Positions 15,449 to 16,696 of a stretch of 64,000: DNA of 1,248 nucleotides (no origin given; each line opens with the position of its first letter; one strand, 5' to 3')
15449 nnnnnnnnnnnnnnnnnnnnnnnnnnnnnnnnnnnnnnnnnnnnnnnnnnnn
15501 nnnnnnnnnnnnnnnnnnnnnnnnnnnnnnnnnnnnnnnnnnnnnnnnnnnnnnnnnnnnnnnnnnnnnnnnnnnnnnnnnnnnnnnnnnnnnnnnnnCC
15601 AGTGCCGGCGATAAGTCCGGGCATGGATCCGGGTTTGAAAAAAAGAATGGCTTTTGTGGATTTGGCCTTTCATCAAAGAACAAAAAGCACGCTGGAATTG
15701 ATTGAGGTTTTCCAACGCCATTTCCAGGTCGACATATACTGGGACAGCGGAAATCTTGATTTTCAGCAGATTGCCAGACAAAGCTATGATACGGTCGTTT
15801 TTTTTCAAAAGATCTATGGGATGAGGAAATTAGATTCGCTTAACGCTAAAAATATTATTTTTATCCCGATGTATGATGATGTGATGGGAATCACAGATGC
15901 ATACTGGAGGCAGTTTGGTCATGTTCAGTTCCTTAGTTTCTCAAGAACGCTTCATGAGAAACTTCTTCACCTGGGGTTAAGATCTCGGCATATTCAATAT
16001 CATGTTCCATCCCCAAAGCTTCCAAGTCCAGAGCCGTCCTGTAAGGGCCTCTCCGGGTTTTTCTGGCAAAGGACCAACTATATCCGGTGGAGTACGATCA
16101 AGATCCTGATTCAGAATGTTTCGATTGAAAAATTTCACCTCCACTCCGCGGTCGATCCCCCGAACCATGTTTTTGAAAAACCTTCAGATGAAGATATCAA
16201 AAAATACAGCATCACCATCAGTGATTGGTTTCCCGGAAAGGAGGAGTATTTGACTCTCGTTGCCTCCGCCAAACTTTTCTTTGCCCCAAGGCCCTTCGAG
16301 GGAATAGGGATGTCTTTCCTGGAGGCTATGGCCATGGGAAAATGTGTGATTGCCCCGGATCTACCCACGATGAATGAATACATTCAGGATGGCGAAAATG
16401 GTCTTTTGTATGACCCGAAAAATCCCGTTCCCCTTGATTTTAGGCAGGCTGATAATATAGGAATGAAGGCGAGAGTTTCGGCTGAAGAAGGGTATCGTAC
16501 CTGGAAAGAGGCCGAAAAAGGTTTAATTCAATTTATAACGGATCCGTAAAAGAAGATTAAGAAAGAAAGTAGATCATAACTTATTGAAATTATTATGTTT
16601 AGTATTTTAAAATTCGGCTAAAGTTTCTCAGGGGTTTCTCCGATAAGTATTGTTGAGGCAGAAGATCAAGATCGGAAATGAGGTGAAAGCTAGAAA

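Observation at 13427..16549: A 1040-aa GT-A / sugar C-methyltransferase / TPR / GT-B fusion megaprotein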

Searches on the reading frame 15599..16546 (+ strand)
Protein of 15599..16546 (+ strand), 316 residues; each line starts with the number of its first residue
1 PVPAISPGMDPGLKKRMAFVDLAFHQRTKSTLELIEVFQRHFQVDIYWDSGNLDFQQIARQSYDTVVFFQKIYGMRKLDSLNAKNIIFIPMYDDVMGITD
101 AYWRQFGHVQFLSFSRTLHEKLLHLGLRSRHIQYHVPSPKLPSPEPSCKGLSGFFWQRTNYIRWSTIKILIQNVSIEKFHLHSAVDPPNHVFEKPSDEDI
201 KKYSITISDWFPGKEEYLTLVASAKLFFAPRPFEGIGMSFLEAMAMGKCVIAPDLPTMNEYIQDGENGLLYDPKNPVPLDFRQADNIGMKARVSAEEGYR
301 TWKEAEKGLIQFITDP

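Call 23: search_solved_structures(query=window:15599-16546:+, max_evalue=10, show_alignments=2)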
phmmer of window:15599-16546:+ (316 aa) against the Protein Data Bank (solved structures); distinct sequences matched with E-value up to 10: 25.
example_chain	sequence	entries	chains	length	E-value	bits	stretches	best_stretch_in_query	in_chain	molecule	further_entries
8dvz_A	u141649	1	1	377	2.1e-05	27.2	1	220-275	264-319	N, N'-diacetylbacillosaminyl-diphospho-undecaprenol alpha-1,3-N-acetylgalactosaminyltransf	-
8dvw_A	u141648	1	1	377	4e-05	26.3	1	220-275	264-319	N, N'-diacetylbacillosaminyl-diphospho-undecaprenol alpha-1,3-N-acetylgalactosaminyltransf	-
8dqd_A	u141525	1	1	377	4.1e-05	26.3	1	220-275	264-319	N, N'-diacetylbacillosaminyl-diphospho-undecaprenol alpha-1,3-N-acetylgalactosaminyltransf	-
6tvp_A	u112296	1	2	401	0.00036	23.1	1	219-285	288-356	Alpha-maltose-1-phosphate synthase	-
7qnt_AAA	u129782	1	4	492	0.0075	18.8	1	225-275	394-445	TarM(Se)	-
7qd7_AAA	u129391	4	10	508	0.0079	18.8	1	225-275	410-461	TarM(Se)_G117R | TarM(Se)_G117R-4RboP | TarM(Se)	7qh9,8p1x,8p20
5i45_A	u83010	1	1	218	0.014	18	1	231-278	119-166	Glycosyl transferases group 1 family protein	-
4pqg_A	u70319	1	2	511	0.034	16.7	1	216-272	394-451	Glycosyltransferase Gtf1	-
4x7m_A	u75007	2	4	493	0.047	16.2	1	175-275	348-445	TarM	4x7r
4x6l_A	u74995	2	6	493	0.047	16.2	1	175-275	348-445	TarM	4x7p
4wac_A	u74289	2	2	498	0.048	16.2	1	175-275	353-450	Glycosyl transferase, group 1 family protein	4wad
4n9w_A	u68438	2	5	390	0.091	15.3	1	221-271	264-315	GDP-mannose-dependent alpha-(1-2)-phosphatidylinositol mannosyltransferase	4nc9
2gej_A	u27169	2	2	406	0.097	15.2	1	221-271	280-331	PHOSPHATIDYLINOSITOL MANNOSYLTRANSFERASE (PimA)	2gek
7qsg_A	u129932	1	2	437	0.18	14.3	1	214-274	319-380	D-inositol 3-phosphate glycosyltransferase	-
2eko_A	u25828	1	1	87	0.51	12.8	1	94-144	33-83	Histone acetyltransferase HTATIP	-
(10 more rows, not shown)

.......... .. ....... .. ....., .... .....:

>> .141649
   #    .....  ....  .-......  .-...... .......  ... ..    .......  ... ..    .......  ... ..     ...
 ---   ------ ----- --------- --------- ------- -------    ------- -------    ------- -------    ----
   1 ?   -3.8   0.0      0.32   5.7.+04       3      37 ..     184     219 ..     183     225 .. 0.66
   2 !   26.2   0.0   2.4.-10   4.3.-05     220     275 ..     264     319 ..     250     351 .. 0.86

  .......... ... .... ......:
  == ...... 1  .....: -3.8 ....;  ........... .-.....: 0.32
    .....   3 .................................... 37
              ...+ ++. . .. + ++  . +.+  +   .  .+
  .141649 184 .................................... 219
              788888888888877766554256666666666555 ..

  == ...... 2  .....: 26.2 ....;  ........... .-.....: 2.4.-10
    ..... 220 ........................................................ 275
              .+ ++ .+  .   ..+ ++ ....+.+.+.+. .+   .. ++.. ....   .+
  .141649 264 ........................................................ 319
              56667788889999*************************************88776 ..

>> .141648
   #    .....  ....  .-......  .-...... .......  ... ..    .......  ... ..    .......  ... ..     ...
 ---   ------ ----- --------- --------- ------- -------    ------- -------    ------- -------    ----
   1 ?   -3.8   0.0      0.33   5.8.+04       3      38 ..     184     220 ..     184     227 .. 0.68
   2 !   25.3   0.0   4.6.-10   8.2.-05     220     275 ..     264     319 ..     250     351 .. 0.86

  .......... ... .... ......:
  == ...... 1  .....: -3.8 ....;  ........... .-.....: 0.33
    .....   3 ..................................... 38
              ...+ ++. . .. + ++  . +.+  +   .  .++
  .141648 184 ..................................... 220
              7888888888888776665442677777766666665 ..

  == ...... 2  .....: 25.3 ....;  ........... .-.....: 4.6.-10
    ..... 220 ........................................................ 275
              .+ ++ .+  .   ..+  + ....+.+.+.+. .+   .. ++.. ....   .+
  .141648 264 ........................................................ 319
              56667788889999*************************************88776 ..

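Call 24: find_homologous_proteins(query=window:15599-16546:+, max_evalue=0.00001)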
Query window:15599-16546:+ (316 aa): 793 proteins with E <= 0.00001 among 1624 candidates; the best 120 are listed.
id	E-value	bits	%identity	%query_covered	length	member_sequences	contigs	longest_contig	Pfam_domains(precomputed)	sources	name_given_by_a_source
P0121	3.0e-153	528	72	98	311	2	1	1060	PF00534.27,PF13692.13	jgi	jgi:hypothetical protein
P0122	9.9e-116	405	71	76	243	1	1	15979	PF00534.27,PF13692.13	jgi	jgi:hypothetical protein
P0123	1.1e-93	332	47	97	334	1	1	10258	PF00534.27,PF13524.13,PF13692.13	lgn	-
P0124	1.4e-90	322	46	95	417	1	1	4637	PF00534.27,PF13692.13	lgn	-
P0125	7.4e-88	313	47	95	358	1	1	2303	PF00534.27,PF13692.13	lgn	-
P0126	3.0e-87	311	45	95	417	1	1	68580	PF00534.27,PF13692.13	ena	-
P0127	4.4e-87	310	46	96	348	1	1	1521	PF00534.27,PF13692.13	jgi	jgi:glycosyltransferase involved in cell wall biosynthesis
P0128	1.7e-86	309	46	96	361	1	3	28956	PF00534.27,PF13692.13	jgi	jgi:hypothetical protein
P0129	4.9e-86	307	45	96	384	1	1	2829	PF00534.27,PF13692.13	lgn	-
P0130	9.0e-86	306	45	96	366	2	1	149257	PF00534.27,PF13692.13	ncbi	-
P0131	1.3e-85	306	45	94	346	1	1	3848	PF00534.27,PF13692.13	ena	-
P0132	3.5e-85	304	45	96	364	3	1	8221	PF00534.27,PF13692.13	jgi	jgi:hypothetical protein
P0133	4.6e-85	304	45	96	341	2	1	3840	PF00534.27,PF13692.13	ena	-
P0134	5.5e-85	304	44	96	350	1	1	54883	PF00534.27,PF13692.13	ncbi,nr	ncbi:glycosyltransferase [Desulfococcaceae bacterium HSG9]|nr:glycosyltransferase [Desulfococcaceae 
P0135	5.7e-85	304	45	96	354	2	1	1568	PF00534.27,PF13692.13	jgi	jgi:glycosyltransferase involved in cell wall biosynthesis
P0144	1.7e-81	292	44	96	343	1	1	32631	PF00534.27,PF13692.13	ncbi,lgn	ncbi:MAG: glycosyltransferase [Thermodesulfovibrionales bacterium]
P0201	6.6e-68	247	42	95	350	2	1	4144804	PF00534.27,PF13692.13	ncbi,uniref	ncbi:hypothetical protein SCACP_32110 [Sporomusa carbonis]|uniref:glycosyltransferase n=1 Tax=Sporom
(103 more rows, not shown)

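Call 31: predict_structure(alignment_id=A1)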
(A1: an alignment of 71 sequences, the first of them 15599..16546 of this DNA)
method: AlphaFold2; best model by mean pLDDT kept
length: 316 residues; sequences in the alignment: 71
mean_pLDDT: 93.3   pTM: 0.89
mean pLDDT of the five models: 93.3, 93.0, 92.8, 92.2, 92.2
residues with pLDDT >= 90: 274; 70-90: 28; 50-70: 6; < 50: 8
segments of 3 or more residues with pLDDT < 50: 1-4, 6-9
pLDDT, mean of each block of 10 residues (from residue 1): 47 87 91 95 97 96 97 94 95 95 97 97 98 90 80 97 98 97 94 98 97 91 97 90 97 97 98 98 97 97 95 91
secondary structure, 60 per line:
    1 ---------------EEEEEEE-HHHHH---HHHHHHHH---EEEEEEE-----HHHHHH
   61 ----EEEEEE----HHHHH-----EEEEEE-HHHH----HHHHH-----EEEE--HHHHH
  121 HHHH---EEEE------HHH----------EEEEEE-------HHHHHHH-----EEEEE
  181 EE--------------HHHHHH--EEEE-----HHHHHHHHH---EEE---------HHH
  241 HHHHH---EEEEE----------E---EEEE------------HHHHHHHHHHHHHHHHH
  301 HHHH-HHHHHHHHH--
elements in order: E16-22 H24-28 H32-39 E43-49 H55-60 E65-70 H75-79 E85-90 H92-95 H100-104 E110-113 H116-124 E128-131 E151-156 H164-170 E176-182 H197-202 E205-208 H214-222 E226-228 H238-245 E249-253 E268-271 H284-304 H306-314

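Call 34: fold_search(model_id=the predicted structure, library=pdb)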
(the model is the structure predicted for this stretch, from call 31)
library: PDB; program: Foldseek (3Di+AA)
matches with E <= 10: 1338; with E <= 0.001: 171
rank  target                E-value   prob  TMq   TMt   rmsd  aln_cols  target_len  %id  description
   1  8dqd                  1.0e-10  1.00  0.61  0.53   7.1       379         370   13  Structure of the Campylobacter concisus glycosyltransferase PglA (released 2024-01-17)
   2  8dvz                  2.2e-10  1.00  0.61  0.54   6.7       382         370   13  Structure of the Campylobacter concisus glycosyltransferase PglA R282V variant (released 2024-01-17)
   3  8dvw                  2.6e-10  1.00  0.61  0.53   7.0       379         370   12  Structure of the Campylobacter concisus glycosyltransferase PglA R203Q (released 2024-01-17)
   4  2gej                  6.4e-10  1.00  0.63  0.56   5.8       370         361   15  Crystal Structure of phosphatidylinositol mannosyltransferase (PimA) from Mycobacterium smegmatis in complex with GDP-Ma (released 2007-04-03)
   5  2jjm_A                2.6e-09  1.00  0.66  0.60   5.3       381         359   13  Crystal Structure of a family GT4 glycosyltransferase from Bacillus anthracis ORF BA1558. (released 2008-08-05)
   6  6tvp_B                3.3e-09  1.00  0.54  0.45   9.2       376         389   12  Structure of Mycobacterium smegmatis alpha-maltose-1-phosphate synthase GlgM (released 2020-04-22)
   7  5d00_A                3.7e-09  1.00  0.66  0.59   5.5       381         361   13  Crystal structure of BshA from B. subtilis complexed with N-acetylglucosaminyl-malate and UMP (released 2016-09-07)
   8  3mbo_D                4.1e-09  1.00  0.69  0.60   5.6       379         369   13  Crystal Structure of the Glycosyltransferase BaBshA bound with UDP and L-malate (released 2010-09-29)
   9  3mbo_B                5.8e-09  1.00  0.69  0.60   5.4       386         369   13  Crystal Structure of the Glycosyltransferase BaBshA bound with UDP and L-malate (released 2010-09-29)
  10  7qsg_B                8.2e-09  1.00  0.59  0.61   6.5       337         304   14  Methylmannose polysaccharide mannosyltransferase from M. hassiacum (released 2023-01-25)
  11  5d00_B                1.0e-08  1.00  0.66  0.59   5.7       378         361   13  Crystal structure of BshA from B. subtilis complexed with N-acetylglucosaminyl-malate and UMP (released 2016-09-07)
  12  4n9w                  1.1e-08  1.00  0.56  0.50   7.1       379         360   15  Crystal structure of phosphatidyl mannosyltransferase PimA (released 2014-11-12)
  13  6tvp_A                1.3e-08  1.00  0.54  0.46   9.5       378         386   11  Structure of Mycobacterium smegmatis alpha-maltose-1-phosphate synthase GlgM (released 2020-04-22)
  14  3mbo_C                1.5e-08  1.00  0.65  0.57   5.8       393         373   13  Crystal Structure of the Glycosyltransferase BaBshA bound with UDP and L-malate (released 2010-09-29)
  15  5d01_A                1.5e-08  1.00  0.63  0.57   6.0       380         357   13  Crystal structure of BshA from B. subtilis complexed with N-acetylglucosaminyl-malate (released 2016-09-07)
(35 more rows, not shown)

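Call 65: find_encoding_contigs(protein=P0134, flank=8000, max_places=1)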
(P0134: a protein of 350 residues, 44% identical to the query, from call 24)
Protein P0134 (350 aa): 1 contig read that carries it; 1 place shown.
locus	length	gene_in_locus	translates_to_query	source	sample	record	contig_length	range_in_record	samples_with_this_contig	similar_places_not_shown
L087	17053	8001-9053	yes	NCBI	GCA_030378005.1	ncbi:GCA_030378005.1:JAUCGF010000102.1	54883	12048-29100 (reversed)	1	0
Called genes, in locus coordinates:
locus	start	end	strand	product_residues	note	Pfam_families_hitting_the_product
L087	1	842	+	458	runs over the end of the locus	PF00005:ABC_tran, PF14524:Wzt_C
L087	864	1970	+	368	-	PF00155:Aminotran_1_2, PF01041:DegT_DnrJ_EryC1, PF01212:Beta_elim_lyase (weak)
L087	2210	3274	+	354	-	PF13489:Methyltransf_23, PF08241:Methyltransf_11, PF08242:Methyltransf_12, PF13649:Methyltransf_25 (weak), PF13847:Methyltransf_31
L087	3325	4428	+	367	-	PF13524:Glyco_trans_1_2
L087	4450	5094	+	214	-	PF05711:TylF, PF13578:Methyltransf_24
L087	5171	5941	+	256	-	PF08241:Methyltransf_11 (weak), PF13649:Methyltransf_25 (weak)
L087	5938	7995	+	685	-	PF20706:GT4-conflict (weak), PF00534:Glycos_transf_1, PF13692:Glyco_trans_1_4, PF13524:Glyco_trans_1_2 (faint)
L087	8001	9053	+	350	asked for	PF13692:Glyco_trans_1_4, PF00534:Glycos_transf_1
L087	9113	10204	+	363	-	PF05175:MTS (weak), PF05401:NodS (weak), PF06325:PrmA, PF13489:Methyltransf_23, PF13847:Methyltransf_31, PF08241:Methyltransf_11, PF08242:Methyltransf_12, PF13649:Methyltransf_25, +2 more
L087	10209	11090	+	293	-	PF00535:Glycos_transf_2, PF13641:Glyco_tranf_2_3 (weak)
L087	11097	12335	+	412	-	PF00534:Glycos_transf_1, PF13692:Glyco_trans_1_4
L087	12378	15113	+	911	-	-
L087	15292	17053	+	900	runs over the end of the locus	-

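Call 66: find_encoding_contigs(protein=P0201, flank=8000, max_places=1)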
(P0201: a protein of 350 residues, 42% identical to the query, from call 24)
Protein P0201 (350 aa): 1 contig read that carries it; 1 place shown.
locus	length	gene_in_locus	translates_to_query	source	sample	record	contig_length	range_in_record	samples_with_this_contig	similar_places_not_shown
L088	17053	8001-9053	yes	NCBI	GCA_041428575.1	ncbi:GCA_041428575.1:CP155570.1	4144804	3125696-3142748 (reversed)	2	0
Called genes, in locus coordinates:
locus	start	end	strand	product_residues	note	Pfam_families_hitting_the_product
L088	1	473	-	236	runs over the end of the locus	PF13936:HTH_38, PF18024:HTH_50 (weak)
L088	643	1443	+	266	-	PF01061:ABC2_membrane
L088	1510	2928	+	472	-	PF00005:ABC_tran, PF13555:AAA_29 (weak), PF14524:Wzt_C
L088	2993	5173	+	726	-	PF04055:Radical_SAM, PF04230:PS_pyruv_trans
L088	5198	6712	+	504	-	PF13439:Glyco_transf_4 (weak), PF00534:Glycos_transf_1, PF13692:Glyco_trans_1_4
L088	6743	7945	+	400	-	PF00535:Glycos_transf_2, PF10111:Glyco_tranf_2_2 (weak)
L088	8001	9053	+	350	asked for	PF13692:Glyco_trans_1_4, PF00534:Glycos_transf_1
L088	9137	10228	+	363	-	PF01370:Epimerase, PF02719:Polysacc_synt_2 (faint), PF04321:RmlD_sub_bind (weak), PF16363:GDP_Man_Dehyd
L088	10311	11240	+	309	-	PF01370:Epimerase, PF02719:Polysacc_synt_2 (faint), PF04321:RmlD_sub_bind, PF16363:GDP_Man_Dehyd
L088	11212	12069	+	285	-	PF00535:Glycos_transf_2, PF10111:Glyco_tranf_2_2, PF13641:Glyco_tranf_2_3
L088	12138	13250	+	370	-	PF13439:Glyco_transf_4, PF13579:Glyco_trans_4_4, PF20706:GT4-conflict (weak), PF00534:Glycos_transf_1, PF13692:Glyco_trans_1_4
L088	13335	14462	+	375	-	PF13439:Glyco_transf_4, PF00534:Glycos_transf_1, PF13692:Glyco_trans_1_4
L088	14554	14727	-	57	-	PF01695:IstB_IS21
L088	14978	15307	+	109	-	-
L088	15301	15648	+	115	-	PF05717:TnpB_IS66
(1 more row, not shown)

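Call 67: find_encoding_contigs(protein=P0144, flank=8000, max_places=1)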
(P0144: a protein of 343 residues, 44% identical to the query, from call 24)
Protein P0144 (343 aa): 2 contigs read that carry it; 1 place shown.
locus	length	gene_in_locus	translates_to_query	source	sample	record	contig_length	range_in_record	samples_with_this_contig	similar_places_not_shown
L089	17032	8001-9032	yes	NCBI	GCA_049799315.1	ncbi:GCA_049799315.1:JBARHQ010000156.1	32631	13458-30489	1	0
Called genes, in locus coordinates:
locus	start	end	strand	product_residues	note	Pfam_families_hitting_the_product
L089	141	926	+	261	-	PF13884:Peptidase_S74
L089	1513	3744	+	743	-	PF00005:ABC_tran, PF14524:Wzt_C, PF00685:Sulfotransfer_1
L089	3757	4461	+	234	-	PF00685:Sulfotransfer_1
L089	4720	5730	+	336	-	PF04055:Radical_SAM, PF13186:SPASM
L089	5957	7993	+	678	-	PF13489:Methyltransf_23, PF13847:Methyltransf_31, PF08241:Methyltransf_11, PF08242:Methyltransf_12, PF13649:Methyltransf_25, PF13489:Methyltransf_23, PF08241:Methyltransf_11, PF08242:Methyltransf_12, +4 more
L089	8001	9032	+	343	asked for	PF13692:Glyco_trans_1_4, PF00534:Glycos_transf_1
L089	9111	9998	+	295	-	PF00535:Glycos_transf_2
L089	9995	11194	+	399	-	PF13692:Glyco_trans_1_4, PF13524:Glyco_trans_1_2 (weak), PF00534:Glycos_transf_1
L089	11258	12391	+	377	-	PF04055:Radical_SAM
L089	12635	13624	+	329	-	PF01370:Epimerase, PF16363:GDP_Man_Dehyd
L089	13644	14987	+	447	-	PF00534:Glycos_transf_1, PF13692:Glyco_trans_1_4 (weak)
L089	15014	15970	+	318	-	PF10111:Glyco_tranf_2_2 (weak), PF13641:Glyco_tranf_2_3, PF00535:Glycos_transf_2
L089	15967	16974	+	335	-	PF00535:Glycos_transf_2, PF10111:Glyco_tranf_2_2, PF13641:Glyco_tranf_2_3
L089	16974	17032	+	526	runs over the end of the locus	PF14264:Glucos_trans_II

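Call 83: search_protein_families(library=ncbifam, proteins=[window:15599-16546:+], max_evalue=0.1)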
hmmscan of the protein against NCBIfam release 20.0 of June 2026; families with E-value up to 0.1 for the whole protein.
window:15599-16546:+ (316 aa): 17 families
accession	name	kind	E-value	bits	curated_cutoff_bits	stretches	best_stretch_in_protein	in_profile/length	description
NF041876.1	EPS_EpsE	equivalog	9.2e-09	35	400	1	220-279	292-351/389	exopolysaccharide biosynthesis GT4 family glycosyltransferase EpsE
NF038229.1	Glyco4_Geo_Pelo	equivalog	8.6e-07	28.3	400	1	224-275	238-289/338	GPMC system family 4 glycosyltransferase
TIGR03088.1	stp2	hypoth_equivalog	2.4e-06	26.8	409.05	1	206-277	254-326/374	TIGR03088 family PEP-CTERM/XrtA system glycosyltransferase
TIGR02149.1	glgA_Coryne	subfamily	1.2e-05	24.6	302.4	1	214-281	274-341/391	glycogen synthase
TIGR03999.1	thiol_BshA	equivalog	2.8e-05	23.2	273.7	1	211-273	259-322/375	N-acetyl-alpha-D-glucosaminyl L-malate synthase BshA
NF007396.0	PRK09922.1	equivalog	3.1e-05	23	385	1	230-274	266-311/361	lipopolysaccharide 1,6-galactosyltransferase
TIGR04047.1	MSMEG_0565_glyc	hypoth_equivalog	3.2e-05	23.2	259.85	1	218-279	271-331/373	MSMEG_0565 family glycosyltransferase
TIGR04063.1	stp3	hypoth_equivalog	7.4e-05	21.8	442.05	1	241-278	312-349/397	TIGR04063 family PEP-CTERM/XrtA system glycosyltransferase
NF053787.1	GlcN_PG_synth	equivalog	0.00017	20.6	480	1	204-297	242-341/361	N-acetylglucosaminyl phosphatidylglycerol synthase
TIGR02472.1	sucr_P_syn_N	equivalog_domain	0.0012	17.7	576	1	222-304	339-415/439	sucrose-phosphate synthase, putative, glycosyltransferase domain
NF038295.1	EPS_HpsP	equivalog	0.0015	17.6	550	1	191-269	252-333/388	hormogonium polysaccharide biosynthesis glycosyltransferase HpsP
NF047880.1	glyco_SdgA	exception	0.0026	16.4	800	1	220-274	386-441/488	serine-aspartate repeat adhesin O-glycosyltransferase SdgA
TIGR02470.1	sucr_synth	equivalog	0.0027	15.9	810.4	1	219-275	639-695/784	sucrose synthase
NF053513.1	Gtran_IagA_BgsA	equivalog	0.017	14.1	460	1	215-269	227-281/333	LTA glycolipid anchor biosynthesis glycosyltransferase, IagA/BgsA family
TIGR03449.1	mycothiol_MshA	equivalog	0.019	13.8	462.5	1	214-276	294-356/406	D-inositol-3-phosphate glycosyltransferase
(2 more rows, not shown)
